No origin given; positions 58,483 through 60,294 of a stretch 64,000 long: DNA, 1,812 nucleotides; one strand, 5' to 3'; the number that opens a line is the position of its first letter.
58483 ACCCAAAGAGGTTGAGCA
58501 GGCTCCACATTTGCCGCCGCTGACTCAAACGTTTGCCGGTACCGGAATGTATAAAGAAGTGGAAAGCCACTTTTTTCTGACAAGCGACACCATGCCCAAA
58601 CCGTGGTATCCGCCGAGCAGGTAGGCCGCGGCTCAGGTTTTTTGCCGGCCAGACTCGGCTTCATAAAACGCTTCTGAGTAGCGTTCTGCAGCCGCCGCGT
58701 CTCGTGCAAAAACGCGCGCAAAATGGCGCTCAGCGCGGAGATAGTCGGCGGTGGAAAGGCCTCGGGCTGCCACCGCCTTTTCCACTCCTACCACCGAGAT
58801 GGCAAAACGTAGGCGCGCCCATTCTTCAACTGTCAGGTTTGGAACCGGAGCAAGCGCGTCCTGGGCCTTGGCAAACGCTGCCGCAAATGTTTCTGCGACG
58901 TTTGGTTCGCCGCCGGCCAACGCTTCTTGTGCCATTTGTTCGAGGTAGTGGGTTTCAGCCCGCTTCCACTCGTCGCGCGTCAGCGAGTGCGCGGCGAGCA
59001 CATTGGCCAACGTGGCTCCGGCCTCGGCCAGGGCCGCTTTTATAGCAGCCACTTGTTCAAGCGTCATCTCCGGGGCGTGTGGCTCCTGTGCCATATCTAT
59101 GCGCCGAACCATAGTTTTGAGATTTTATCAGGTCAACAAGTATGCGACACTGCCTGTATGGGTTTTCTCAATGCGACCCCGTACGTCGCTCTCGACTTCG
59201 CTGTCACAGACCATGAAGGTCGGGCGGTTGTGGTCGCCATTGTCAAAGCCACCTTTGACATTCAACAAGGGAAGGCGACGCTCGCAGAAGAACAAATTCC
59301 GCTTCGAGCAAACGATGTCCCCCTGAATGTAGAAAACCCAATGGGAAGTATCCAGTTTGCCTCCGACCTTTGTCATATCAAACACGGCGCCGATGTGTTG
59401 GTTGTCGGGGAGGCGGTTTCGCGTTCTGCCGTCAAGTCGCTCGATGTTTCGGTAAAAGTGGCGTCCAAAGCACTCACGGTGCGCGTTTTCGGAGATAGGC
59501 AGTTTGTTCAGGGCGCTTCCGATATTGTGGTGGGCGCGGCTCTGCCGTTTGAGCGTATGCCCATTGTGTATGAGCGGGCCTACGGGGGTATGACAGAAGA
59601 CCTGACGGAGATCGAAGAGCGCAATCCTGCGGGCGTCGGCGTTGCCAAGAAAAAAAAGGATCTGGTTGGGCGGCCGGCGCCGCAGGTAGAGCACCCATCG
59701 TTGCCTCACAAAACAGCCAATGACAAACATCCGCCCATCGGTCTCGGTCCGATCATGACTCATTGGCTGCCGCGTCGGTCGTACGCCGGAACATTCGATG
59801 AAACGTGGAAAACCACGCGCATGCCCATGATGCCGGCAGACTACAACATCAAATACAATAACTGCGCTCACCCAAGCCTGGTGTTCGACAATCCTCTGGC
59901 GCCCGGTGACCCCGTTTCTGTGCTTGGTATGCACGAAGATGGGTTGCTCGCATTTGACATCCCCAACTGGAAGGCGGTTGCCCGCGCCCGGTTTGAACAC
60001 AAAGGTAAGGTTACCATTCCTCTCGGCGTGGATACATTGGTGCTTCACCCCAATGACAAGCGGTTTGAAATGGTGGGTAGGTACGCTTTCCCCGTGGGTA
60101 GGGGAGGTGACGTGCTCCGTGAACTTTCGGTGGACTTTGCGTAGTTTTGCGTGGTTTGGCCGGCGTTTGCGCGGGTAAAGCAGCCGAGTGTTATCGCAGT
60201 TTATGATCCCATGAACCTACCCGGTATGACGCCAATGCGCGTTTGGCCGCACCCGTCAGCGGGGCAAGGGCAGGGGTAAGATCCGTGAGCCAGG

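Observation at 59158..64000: Probable type VI secretion cargo island: VgrG-like spike C-terminus, two coupled unknown genes, convergent DUF2169 adaptor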

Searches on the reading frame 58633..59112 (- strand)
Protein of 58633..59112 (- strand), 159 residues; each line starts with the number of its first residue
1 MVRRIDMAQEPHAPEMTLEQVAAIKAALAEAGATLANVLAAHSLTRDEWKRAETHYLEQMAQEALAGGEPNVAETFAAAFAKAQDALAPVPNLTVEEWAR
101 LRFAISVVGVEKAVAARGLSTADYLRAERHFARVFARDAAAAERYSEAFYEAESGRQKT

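Call 3: search_protein_families(library=pfam, proteins=[window:58633-59112:-], max_evalue=0.1)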
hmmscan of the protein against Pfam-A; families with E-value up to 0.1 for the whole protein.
window:58633-59112:- (159 aa): 4 families
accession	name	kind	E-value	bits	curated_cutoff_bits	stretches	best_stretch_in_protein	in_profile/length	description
PF04012.17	PspA_IM30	-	0.00012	22.2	33.9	1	7-88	17-101/220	PspA/IM30 family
PF02583.22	Trns_repr_metal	-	0.051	14.4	22.8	1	7-51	22-65/78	Metal-sensitive transcriptional repressor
PF19359.4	DUF5936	-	0.058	13.7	27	0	3-41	76-112/141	Family of unknown function (DUF5936)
PF18599.6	LCIB_C_CA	-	0.093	12.4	25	0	21-66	8-58/223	Limiting CO2-inducible proteins B/C beta carbonyic anhydrases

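Call 4: search_protein_families(library=ncbifam, proteins=[window:58633-59112:-], max_evalue=0.1)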
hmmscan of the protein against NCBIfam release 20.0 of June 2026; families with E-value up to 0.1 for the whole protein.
window:58633-59112:- (159 aa): 1 family
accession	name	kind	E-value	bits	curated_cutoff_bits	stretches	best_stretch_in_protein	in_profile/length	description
NF008638.0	PRK11628.1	equivalog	0.065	13.3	137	0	15-51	51-87/105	transcriptional regulator BolA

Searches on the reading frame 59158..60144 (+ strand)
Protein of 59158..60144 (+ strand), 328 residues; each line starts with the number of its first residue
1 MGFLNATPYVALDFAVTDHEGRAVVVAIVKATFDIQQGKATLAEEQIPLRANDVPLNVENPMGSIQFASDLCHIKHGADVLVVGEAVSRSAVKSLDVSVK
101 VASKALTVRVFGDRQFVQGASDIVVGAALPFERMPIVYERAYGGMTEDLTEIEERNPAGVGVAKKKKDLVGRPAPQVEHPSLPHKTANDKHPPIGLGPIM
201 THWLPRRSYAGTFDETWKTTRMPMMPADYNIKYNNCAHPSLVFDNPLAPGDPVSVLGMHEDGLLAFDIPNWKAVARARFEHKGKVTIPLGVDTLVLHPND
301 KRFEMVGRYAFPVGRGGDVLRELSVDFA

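Call 3: search_protein_families(library=pfam, proteins=[window:59158-60144:+], max_evalue=0.1)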
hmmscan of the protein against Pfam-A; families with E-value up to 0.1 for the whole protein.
window:59158-60144:+ (328 aa): 2 families
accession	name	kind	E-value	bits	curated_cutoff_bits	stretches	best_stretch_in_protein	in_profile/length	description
PF09937.14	DUF2169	-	1.6e-80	271.1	25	1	20-308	1-294/294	Uncharacterized protein conserved in bacteria (DUF2169)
PF09621.15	LcrR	-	0.082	12.8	21.2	0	107-145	75-113/138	Type III secretion system regulator (LcrR)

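Call 4: search_protein_families(library=ncbifam, proteins=[window:59158-60144:+], max_evalue=0.1)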
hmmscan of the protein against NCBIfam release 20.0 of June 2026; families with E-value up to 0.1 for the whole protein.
window:59158-60144:+ (328 aa): 1 family
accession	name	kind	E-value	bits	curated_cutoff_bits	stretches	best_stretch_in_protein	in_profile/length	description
TIGR02572.1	LcrR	equivalog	0.062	12.8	139.5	0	107-145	76-114/139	LcrR family type III secretion system chaperone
